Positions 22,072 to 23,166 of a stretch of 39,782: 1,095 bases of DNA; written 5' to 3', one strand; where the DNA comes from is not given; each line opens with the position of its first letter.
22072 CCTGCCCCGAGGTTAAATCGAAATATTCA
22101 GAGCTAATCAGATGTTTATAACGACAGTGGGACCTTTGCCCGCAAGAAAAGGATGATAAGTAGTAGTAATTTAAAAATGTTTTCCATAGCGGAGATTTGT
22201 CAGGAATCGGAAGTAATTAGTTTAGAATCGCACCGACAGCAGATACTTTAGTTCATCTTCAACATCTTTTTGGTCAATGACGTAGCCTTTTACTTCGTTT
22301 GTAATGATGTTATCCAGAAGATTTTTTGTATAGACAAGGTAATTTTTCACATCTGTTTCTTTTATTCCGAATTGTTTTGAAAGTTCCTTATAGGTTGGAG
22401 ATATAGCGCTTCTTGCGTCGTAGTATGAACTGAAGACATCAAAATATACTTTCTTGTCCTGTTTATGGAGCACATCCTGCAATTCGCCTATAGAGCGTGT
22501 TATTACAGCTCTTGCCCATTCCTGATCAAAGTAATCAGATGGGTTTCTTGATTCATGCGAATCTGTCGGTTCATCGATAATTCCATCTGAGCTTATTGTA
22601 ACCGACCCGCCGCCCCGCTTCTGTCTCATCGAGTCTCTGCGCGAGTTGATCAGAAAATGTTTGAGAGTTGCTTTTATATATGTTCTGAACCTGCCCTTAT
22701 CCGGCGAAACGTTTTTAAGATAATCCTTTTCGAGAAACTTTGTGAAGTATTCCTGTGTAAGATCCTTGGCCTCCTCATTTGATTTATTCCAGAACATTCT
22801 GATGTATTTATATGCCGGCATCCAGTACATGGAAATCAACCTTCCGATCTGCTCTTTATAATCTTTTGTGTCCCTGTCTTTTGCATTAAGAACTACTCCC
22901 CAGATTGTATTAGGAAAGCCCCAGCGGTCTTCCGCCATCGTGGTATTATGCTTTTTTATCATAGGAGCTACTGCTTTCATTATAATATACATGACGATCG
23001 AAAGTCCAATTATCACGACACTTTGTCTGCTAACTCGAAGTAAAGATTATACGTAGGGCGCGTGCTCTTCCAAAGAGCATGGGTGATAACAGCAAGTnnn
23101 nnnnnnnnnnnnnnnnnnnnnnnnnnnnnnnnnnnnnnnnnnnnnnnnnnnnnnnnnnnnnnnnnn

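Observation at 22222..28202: Candidate undescribed cell-surface module: two tandem paralogous giant secreted proteins followed by a dedicated ECF-type sigma factor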

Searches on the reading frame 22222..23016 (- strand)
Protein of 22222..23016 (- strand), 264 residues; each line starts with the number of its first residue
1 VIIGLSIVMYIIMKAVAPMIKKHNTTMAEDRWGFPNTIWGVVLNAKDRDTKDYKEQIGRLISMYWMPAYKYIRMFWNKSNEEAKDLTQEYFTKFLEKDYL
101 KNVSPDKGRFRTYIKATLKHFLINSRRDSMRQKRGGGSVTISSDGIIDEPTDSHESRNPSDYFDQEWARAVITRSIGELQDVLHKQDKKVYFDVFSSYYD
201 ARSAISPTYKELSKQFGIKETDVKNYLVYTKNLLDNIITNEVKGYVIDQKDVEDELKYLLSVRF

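Call 4: search_protein_families(library=pfam, proteins=[window:22222-23016:-], max_evalue=1)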
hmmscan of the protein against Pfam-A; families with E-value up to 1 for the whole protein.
window:22222-23016:- (264 aa): 2 families
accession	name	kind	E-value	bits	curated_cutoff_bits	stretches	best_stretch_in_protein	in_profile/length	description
PF04542.20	Sigma70_r2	-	1.9e-05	24.8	24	1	71-131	12-70/71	Sigma-70 region 2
PF07638.17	Sigma70_ECF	-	0.00043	20.7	21.1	1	78-162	44-123/185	ECF sigma factor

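Call 5: search_protein_families(library=ncbifam, proteins=[window:22222-23016:-], max_evalue=0.1)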
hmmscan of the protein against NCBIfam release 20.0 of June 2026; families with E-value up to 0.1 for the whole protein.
window:22222-23016:- (264 aa): 5 families
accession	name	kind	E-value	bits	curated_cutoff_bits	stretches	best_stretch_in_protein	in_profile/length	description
TIGR02937.1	sigma70-ECF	superfamily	9.1e-13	48.2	42.9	1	58-232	4-159/165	sigma-70 family RNA polymerase sigma factor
TIGR02985.1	Sig70_bacteroi1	subfamily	4.7e-06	26.9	126.4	1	60-179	6-115/162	RNA polymerase sigma-70 factor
TIGR02952.1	Sig70_famx2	equivalog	0.0014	18.6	206.45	1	54-134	10-83/170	ECF subfamily RNA polymerase sigma factor, BldN family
NF058625.1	sigma_PG0214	equivalog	0.0028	17.4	130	1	76-133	24-78/170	GFO_1088 family ECF-type sigma factor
NF009091.0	PRK12427.1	equivalog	0.078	12.6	339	0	205-256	116-171/233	FliA/WhiG family RNA polymerase sigma factor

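Call 30: find_homologous_proteins(query=window:22222-22941:-, max_evalue=0.00001)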
Query window:22222-22941:- (239 aa): 49 proteins with E <= 0.00001 among 191 candidates.
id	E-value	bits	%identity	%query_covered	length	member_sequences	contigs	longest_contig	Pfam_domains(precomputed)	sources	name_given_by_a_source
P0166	2.5e-156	537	100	100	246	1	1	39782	PF04542.21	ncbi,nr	ncbi:MAG: sigma-70 family RNA polymerase sigma factor [Planctomycetes bacterium]|nr:sigma-70 family 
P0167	6.9e-85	303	58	100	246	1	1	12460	PF04542.21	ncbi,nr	ncbi:MAG: sigma-70 family RNA polymerase sigma factor [Planctomycetes bacterium]|nr:sigma-70 family 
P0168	2.6e-71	259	50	100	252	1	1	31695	PF07638.18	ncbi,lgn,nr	ncbi:MAG: sigma-70 family RNA polymerase sigma factor [Planctomycetes bacterium]|nr:sigma-70 family 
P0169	1.7e-62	230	46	100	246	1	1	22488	-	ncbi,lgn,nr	ncbi:MAG: sigma-70 family RNA polymerase sigma factor [Planctomycetes bacterium]|nr:sigma-70 family 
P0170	1.0e-57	214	42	97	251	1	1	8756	-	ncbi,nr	ncbi:MAG: sigma-70 family RNA polymerase sigma factor [Planctomycetes bacterium]|nr:sigma-70 family 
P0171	5.6e-55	205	42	95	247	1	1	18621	-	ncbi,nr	ncbi:MAG: sigma-70 family RNA polymerase sigma factor [Planctomycetes bacterium]|nr:sigma-70 family 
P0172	7.2e-49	185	40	96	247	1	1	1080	PF04542.21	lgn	-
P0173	4.0e-43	166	38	96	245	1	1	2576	-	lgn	-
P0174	8.0e-41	159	35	96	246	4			PF04542.21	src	-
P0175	2.2e-39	154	35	94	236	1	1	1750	-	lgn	-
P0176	5.4e-39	153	34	95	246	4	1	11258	-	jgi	-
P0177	1.9e-38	151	33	98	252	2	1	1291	PF04542.21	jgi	jgi:RNA polymerase sigma factor (sigma-70 family)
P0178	2.9e-38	150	34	100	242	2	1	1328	PF04542.21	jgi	jgi:RNA polymerase sigma factor (sigma-70 family)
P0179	5.1e-37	146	36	89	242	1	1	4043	-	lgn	-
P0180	8.9e-37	146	32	97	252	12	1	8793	PF04542.21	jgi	jgi:RNA polymerase sigma factor (sigma-70 family)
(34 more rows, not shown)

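Call 31: find_encoding_contigs(protein=P0167, flank=10000, max_places=3)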
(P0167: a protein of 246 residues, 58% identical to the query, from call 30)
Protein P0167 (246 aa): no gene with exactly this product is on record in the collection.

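Call 32: find_encoding_contigs(protein=P0168, flank=10000, max_places=3)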
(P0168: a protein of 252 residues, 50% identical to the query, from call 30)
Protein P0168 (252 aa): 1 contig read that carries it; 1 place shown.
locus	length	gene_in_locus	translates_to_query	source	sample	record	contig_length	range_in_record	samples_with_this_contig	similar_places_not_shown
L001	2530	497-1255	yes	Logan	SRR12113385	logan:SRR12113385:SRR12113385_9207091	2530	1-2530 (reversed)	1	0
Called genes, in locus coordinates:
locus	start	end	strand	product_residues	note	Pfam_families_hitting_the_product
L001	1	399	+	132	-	?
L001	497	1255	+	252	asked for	PF07638:Sigma70_ECF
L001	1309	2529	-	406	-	?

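Call 33: find_encoding_contigs(protein=P0169, flank=10000, max_places=3)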
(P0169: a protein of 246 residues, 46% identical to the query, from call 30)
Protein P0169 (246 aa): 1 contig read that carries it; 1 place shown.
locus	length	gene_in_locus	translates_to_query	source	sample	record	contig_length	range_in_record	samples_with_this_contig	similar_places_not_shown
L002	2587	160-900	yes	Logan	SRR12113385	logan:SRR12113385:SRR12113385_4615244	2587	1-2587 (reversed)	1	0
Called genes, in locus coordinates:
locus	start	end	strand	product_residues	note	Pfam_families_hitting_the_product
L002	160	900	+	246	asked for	-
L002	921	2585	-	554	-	?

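Call 39: find_related_loci(query=A1, collection=genome_contigs, flank=10000)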
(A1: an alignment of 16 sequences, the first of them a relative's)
Query A1 (246 aa) in genome_contigs; peptide patterns used: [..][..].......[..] (x = any residue, [..] = any of these).
590 stretches matched a pattern (row limit reached: there are more); 586 encode a relative of the query (tblastn E <= 1e-3); the best 80 are kept; 80 distinct loci.
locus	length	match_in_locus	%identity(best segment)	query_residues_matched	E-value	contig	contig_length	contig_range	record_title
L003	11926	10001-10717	39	2-242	1e-55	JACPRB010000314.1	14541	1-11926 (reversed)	MAG: Planctomycetota bacterium isolate NC_groundwater_668_Ag_B-0.1um_65_30 B_1_S1_Biohub_coassembly_k141_4987957, whole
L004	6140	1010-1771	36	2-243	1e-54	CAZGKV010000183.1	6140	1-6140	MAG TPA_asm: uncultured Planctomycetales bacterium isolate binchicken_co21_415 genome assembly, contig: NODE_15076_lengt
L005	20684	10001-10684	38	6-234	1e-54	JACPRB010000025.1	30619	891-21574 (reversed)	MAG: Planctomycetota bacterium isolate NC_groundwater_668_Ag_B-0.1um_65_30 B_1_S1_Biohub_coassembly_k141_455541, whole g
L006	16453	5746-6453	37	7-243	1e-51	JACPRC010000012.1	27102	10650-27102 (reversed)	MAG: Planctomycetota bacterium isolate NC_groundwater_669_Ag_B-0.1um_68_34 B_1_S1_Biohub_coassembly_k141_163748, whole g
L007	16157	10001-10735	35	1-243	3e-51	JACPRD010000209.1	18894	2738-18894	MAG: Planctomycetota bacterium isolate NC_groundwater_670_Ag_B-0.1um_68_49 B_1_S1_Biohub_coassembly_k141_5608534, whole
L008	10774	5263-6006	36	1-238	8e-49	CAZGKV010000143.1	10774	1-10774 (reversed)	MAG TPA_asm: uncultured Planctomycetales bacterium isolate binchicken_co21_415 genome assembly, contig: NODE_4981_length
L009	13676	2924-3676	33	6-242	1e-48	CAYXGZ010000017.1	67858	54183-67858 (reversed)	MAG TPA_asm: uncultured Planctomycetales bacterium isolate SRP287453_co1_366 genome assembly, contig: NODE_576_length_67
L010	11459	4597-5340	36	8-239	7e-47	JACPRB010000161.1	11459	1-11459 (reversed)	MAG: Planctomycetota bacterium isolate NC_groundwater_668_Ag_B-0.1um_65_30 B_1_S1_Biohub_coassembly_k141_2477913, whole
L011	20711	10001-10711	35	13-245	2e-46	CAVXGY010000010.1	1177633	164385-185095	MAG: Terriglobia bacterium isolate MFD05513.bin.1.16 genome assembly, contig: contig_6975, whole genome shotgun sequence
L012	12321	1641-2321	37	16-243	3e-46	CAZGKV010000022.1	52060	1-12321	MAG TPA_asm: uncultured Planctomycetales bacterium isolate binchicken_co21_415 genome assembly, contig: NODE_160_length_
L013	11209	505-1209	34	2-237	1e-45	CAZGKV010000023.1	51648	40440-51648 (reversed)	MAG TPA_asm: uncultured Planctomycetales bacterium isolate binchicken_co21_415 genome assembly, contig: NODE_164_length_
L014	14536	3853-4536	37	7-238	1e-45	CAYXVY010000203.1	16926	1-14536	MAG TPA_asm: uncultured Planctomycetales bacterium isolate binchicken_co165_413 genome assembly, contig: k141_658850, wh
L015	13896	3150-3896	32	2-242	2e-45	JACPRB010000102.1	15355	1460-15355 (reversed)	MAG: Planctomycetota bacterium isolate NC_groundwater_668_Ag_B-0.1um_65_30 B_1_S1_Biohub_coassembly_k141_1420546, whole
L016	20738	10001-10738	33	5-246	4e-45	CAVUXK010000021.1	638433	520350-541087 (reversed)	MAG: uncultured Acidobacteriota bacterium isolate MFD06526.bin.2.99 genome assembly, contig: contig_5237, whole genome s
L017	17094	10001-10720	33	6-244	5e-45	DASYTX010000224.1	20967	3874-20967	MAG TPA_asm: Terriglobales bacterium isolate SMAG_U4578 k141_2077194, whole genome shotgun sequence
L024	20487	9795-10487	34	15-241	1e-44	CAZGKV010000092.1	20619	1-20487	MAG TPA_asm: uncultured Planctomycetales bacterium isolate binchicken_co21_415 genome assembly, contig: NODE_1340_length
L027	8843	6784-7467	36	2-220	1e-44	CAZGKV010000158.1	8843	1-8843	MAG TPA_asm: uncultured Planctomycetales bacterium isolate binchicken_co21_415 genome assembly, contig: NODE_7303_length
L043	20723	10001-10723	33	4-243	1e-43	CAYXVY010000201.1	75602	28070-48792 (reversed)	MAG TPA_asm: uncultured Planctomycetales bacterium isolate binchicken_co165_413 genome assembly, contig: k141_2294373, w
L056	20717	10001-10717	34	1-238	9e-43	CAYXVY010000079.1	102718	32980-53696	MAG TPA_asm: uncultured Planctomycetales bacterium isolate binchicken_co165_413 genome assembly, contig: k141_2005935, w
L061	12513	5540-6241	34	7-242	2e-42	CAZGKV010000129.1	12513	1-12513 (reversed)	MAG TPA_asm: uncultured Planctomycetales bacterium isolate binchicken_co21_415 genome assembly, contig: NODE_3674_length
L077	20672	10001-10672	33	16-243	1e-41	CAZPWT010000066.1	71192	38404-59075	MAG TPA_asm: uncultured Planctomycetia bacterium isolate binchicken_co200_325 genome assembly, contig: k141_961407, whol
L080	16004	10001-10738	35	1-243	2e-41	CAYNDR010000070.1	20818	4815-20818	MAG TPA_asm: uncultured Planctomycetales bacterium isolate binchicken_co232_9 genome assembly, contig: NODE_4872_length_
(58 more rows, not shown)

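Call 64: search_protein_families(library=pfam, alignment_id=A3, max_evalue=0.0001)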
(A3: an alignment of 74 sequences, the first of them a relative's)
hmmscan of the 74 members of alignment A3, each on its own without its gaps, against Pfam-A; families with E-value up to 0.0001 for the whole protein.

A. member 1, L001:1312-2529:- (406 aa): 30 families (the best 25 are shown)
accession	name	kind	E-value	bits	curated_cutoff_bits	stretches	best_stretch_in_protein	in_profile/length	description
PF00515.34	TPR_1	-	2.7e-78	255.3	27.8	9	328-357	4-33/34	Tetratricopeptide repeat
PF13414.12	TPR_11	-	2.2e-76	251.8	26.8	6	264-305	1-42/42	TPR repeat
PF07719.23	TPR_2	-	2.9e-68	220.8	27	2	156-188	2-34/34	Tetratricopeptide repeat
PF13181.12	TPR_8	-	9.7e-55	178.5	25.7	2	328-357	4-33/34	Tetratricopeptide repeat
PF13424.12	TPR_12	-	1.4e-52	176.2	30.1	8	189-252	3-74/77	Tetratricopeptide repeat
PF13431.12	TPR_17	-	2.3e-51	168.2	24.4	0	280-310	2-32/34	Tetratricopeptide repeat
PF14559.12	TPR_19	-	3e-42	143.2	25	4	65-119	3-57/68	Tetratricopeptide repeat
PF13432.12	TPR_16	-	6.7e-40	135.6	32.7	3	100-147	10-57/65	Tetratricopeptide repeat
PF13428.12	TPR_14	-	7.2e-36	119.4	23.5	0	156-196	2-42/44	Tetratricopeptide repeat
PF13374.12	TPR_10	-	1.3e-26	92.2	27.5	0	157-184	4-31/42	Tetratricopeptide repeat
PF12895.13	ANAPC3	-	1.6e-24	86.4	27.2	2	39-112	9-81/82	Anaphase-promoting complex, cyclosome, subunit 3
PF13174.12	TPR_6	-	1.3e-21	76.1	26.3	0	328-358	3-33/33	Tetratricopeptide repeat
PF13176.12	TPR_7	-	7.2e-21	72.9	27.9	0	58-86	4-32/36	Tetratricopeptide repeat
PF23914.1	TPR_CcmH_CycH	-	8.4e-21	74.9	42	1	225-322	52-152/158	Cytochrome c-type biogenesis protein H TPR domain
PF13371.12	TPR_9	-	4.4e-17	62.3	35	0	164-224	4-64/73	Tetratricopeptide repeat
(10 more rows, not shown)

B. families by the number of members that match (of 74 scanned): 144 families (the first 25 are shown)
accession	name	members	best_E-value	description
PF05201.20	GlutR_N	6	6.5e-47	Glutamyl-tRNAGlu reductase, N-terminal domain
PF01488.26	Shikimate_DH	6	8.3e-40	Shikimate / quinate 5-dehydrogenase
PF00745.25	GlutR_dimer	6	2.4e-16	Glutamyl-tRNAGlu reductase, dimerisation domain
PF00069.31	Pkinase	5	1.1e-42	Protein kinase domain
PF14559.12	TPR_19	5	3e-42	Tetratricopeptide repeat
PF07714.23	PK_Tyr_Ser-Thr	5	1.5e-21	Protein tyrosine and serine/threonine kinase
PF00515.34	TPR_1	4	2.7e-78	Tetratricopeptide repeat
PF13414.12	TPR_11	4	2.2e-76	TPR repeat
PF07719.23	TPR_2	4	2.9e-68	Tetratricopeptide repeat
PF13431.12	TPR_17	4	2.3e-51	Tetratricopeptide repeat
PF13432.12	TPR_16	4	6.7e-40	Tetratricopeptide repeat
PF13428.12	TPR_14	4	7.2e-36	Tetratricopeptide repeat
PF13371.12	TPR_9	4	4.4e-17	Tetratricopeptide repeat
PF13181.12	TPR_8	3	6.9e-59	Tetratricopeptide repeat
PF13424.12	TPR_12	3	1.4e-52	Tetratricopeptide repeat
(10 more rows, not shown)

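Call 67: search_protein_families(library=ncbifam, proteins=[L024:10646-12046:+, L005:8168-9844:-], max_evalue=0.01)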
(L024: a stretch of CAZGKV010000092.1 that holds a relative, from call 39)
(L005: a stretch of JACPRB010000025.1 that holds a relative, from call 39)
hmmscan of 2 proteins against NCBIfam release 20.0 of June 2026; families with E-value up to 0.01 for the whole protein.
L024:10646-12046:+ (466 aa): 1 family
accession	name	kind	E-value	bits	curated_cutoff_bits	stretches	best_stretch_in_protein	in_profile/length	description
NF053835.1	PDIAV_lipo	equivalog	7.5e-07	28.9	90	1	202-419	29-243/458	PDIAV motif-containing lipoprotein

L005:8168-9844:- (559 aa): 2 families
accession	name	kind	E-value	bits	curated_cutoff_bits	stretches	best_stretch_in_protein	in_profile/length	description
TIGR02608.1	delta_60_rpt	domain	1.5e-21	76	76.5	2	211-250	1-39/55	delta-60 repeat domain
NF047494.1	Lepto_SBBP_lipo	equivalog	8.5e-13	47.8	400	1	288-415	100-240/466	SBBP repeat beta-propeller lipoprotein, LipL53 family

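Call 85: search_protein_families(library=pfam, proteins=[L003:8512-9981:+, L007:8559-10001:+, L014:4730-6292:+, L027:4272-5816:-, L043:11676-13829:+, L056:7616-9565:+, L061:6259-10125:+, L077:7614-10007:-, L080:12059-14719:+, L043:8245-9894:-], max_evalue=0.001)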
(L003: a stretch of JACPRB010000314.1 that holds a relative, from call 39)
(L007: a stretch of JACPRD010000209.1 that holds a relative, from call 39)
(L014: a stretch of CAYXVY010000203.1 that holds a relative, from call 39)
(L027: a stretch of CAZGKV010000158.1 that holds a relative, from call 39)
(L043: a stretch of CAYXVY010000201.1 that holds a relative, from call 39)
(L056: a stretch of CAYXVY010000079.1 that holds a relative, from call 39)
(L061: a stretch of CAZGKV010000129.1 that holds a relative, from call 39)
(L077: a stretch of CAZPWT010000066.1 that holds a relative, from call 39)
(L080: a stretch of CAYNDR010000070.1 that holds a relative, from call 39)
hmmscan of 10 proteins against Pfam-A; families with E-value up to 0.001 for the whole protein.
L003:8512-9981:+ (490 aa): 3 families
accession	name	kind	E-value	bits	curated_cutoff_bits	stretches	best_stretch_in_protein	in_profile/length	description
PF13517.12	FG-GAP_3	-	1.4e-26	93.2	26.9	2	271-333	1-60/61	FG-GAP-like repeat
PF01839.29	FG-GAP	-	6.6e-13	48.7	22.1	0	458-471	7-20/37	FG-GAP repeat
PF12256.14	TcdB_toxin_midN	-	0.00021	21.1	24.8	0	437-473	11-47/181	Insecticide toxin TcdB middle/N-terminal region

L007:8559-10001:+ (481 aa): 2 families
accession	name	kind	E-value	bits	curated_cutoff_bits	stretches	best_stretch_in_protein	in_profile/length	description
PF13231.12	PMT_2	-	1.1e-36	126.9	26.1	1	50-210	1-160/160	Dolichyl-phosphate-mannose-protein mannosyltransferase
PF02366.24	PMT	-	1.8e-05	24.9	22.7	1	52-184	62-205/245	Dolichyl-phosphate-mannose-protein mannosyltransferase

L014:4730-6292:+ (521 aa): 4 families
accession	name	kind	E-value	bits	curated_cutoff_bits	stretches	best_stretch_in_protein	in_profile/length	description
PF00578.27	AhpC-TSA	-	3.8e-36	124.2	26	2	227-345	3-121/124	AhpC/TSA family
PF08534.16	Redoxin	-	2.1e-28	99.4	26.6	2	226-356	3-139/148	Redoxin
PF00255.25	GSHPx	-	4.5e-06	26.7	27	0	238-288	9-58/108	Glutathione peroxidase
PF13905.12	Thioredoxin_8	-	1.4e-05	25.8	27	0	250-294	1-46/94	Thioredoxin-like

L027:4272-5816:- (515 aa): 1 family
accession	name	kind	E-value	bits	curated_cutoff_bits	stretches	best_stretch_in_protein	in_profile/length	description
PF13088.12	BNR_2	-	2.7e-05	24.1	31.4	0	270-340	157-222/277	BNR repeat-like domain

L043:11676-13829:+ (718 aa): 10 families
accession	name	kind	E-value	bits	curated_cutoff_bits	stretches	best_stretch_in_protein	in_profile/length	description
PF00158.32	Sigma54_activat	-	1.7e-71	239.8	20.2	1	401-567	1-167/168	Sigma-54 interaction domain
PF13185.12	GAF_2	-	5.2e-34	117.8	28.6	2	227-365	3-135/136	GAF domain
PF01590.32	GAF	-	8.1e-34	117.4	22.4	2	227-365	1-133/133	GAF domain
PF25601.1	AAA_lid_14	-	5.4e-24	84.3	27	1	573-640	1-68/87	AAA+ ATPase lid domain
PF13492.12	GAF_3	-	8.6e-18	65.4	27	2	23-165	2-128/129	GAF domain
PF14532.12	Sigma54_activ_2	-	2.8e-15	57.2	25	1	405-572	4-138/138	Sigma-54 interaction domain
PF07728.20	AAA_5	-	9.2e-10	39.1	22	1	425-544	2-124/139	AAA domain (dynein-related subfamily)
PF07724.20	AAA_2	-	2.2e-06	28.3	27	1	424-550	5-132/166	AAA domain (Cdc48 subfamily)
PF01078.27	Mg_chelatase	-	0.00056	19.8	20.3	0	423-542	23-157/207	Magnesium chelatase, subunit ChlI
PF00004.35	AAA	-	0.00096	20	21.2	0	426-546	2-111/131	ATPase family associated with various cellular activities (AAA)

L056:7616-9565:+ (650 aa): 1 family
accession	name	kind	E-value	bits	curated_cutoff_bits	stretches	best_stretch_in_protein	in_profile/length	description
PF13535.11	ATP-grasp_4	-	0.00035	20.7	27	0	390-502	2-104/160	ATP-grasp domain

L061:6259-10125:+ (1289 aa): 10 families
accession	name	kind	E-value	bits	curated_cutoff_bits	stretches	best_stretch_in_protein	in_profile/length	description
PF00069.31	Pkinase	-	1.1e-42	146.7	31.7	1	47-297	1-254/263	Protein kinase domain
PF07676.18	PD40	-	2.6e-32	110.5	20.9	2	890-924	3-38/38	WD40-like Beta Propeller Repeat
PF07714.23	PK_Tyr_Ser-Thr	-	1.5e-21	77.4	23.1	1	50-241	4-200/258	Protein tyrosine and serine/threonine kinase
PF03537.19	Glyco_hydro_114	-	2.6e-09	37.1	27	1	1059-1278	33-227/231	Glycoside-hydrolase family GH114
PF14559.12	TPR_19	-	4.3e-07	30.6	25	0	542-589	3-53/68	Tetratricopeptide repeat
PF13428.12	TPR_14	-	4.8e-07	30.3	23.5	0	362-396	9-43/44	Tetratricopeptide repeat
PF13371.12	TPR_9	-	5.4e-05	23.6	35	0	331-385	6-60/73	Tetratricopeptide repeat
PF00930.27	DPPIV_N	-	0.00035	19.9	22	0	892-956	39-117/354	Dipeptidyl peptidase IV (DPP IV) N-terminal region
PF07721.20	TPR_4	-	0.00064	20.5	27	0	532-549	3-20/26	Tetratricopeptide repeat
PF07719.23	TPR_2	-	0.00066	20.1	27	0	561-589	1-29/34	Tetratricopeptide repeat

L077:7614-10007:- (798 aa): 1 family
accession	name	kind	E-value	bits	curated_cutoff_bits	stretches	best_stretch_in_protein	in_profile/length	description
PF21300.2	LbR_Ice_bind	-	4.7e-05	23.8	30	0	349-442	6-96/97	Grass antifreeze beta roll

L080:12059-14719:+ (887 aa): 4 families
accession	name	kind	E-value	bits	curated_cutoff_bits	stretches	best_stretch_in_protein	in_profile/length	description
PF12833.13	HTH_18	-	2.1e-25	89.2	33.6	1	804-882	1-79/80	Helix-turn-helix domain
PF00165.29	HTH_AraC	-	1.5e-19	70.1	26.6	2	843-882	1-42/42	Bacterial regulatory helix-turn-helix proteins, AraC family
PF02311.25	AraC_binding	-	5.7e-11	42.7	21.1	1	619-713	7-99/135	AraC-like ligand binding domain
PF07883.17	Cupin_2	-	2.6e-06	27.5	27.2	1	622-674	5-57/70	Cupin domain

L043:8245-9894:- (550 aa): 0 families
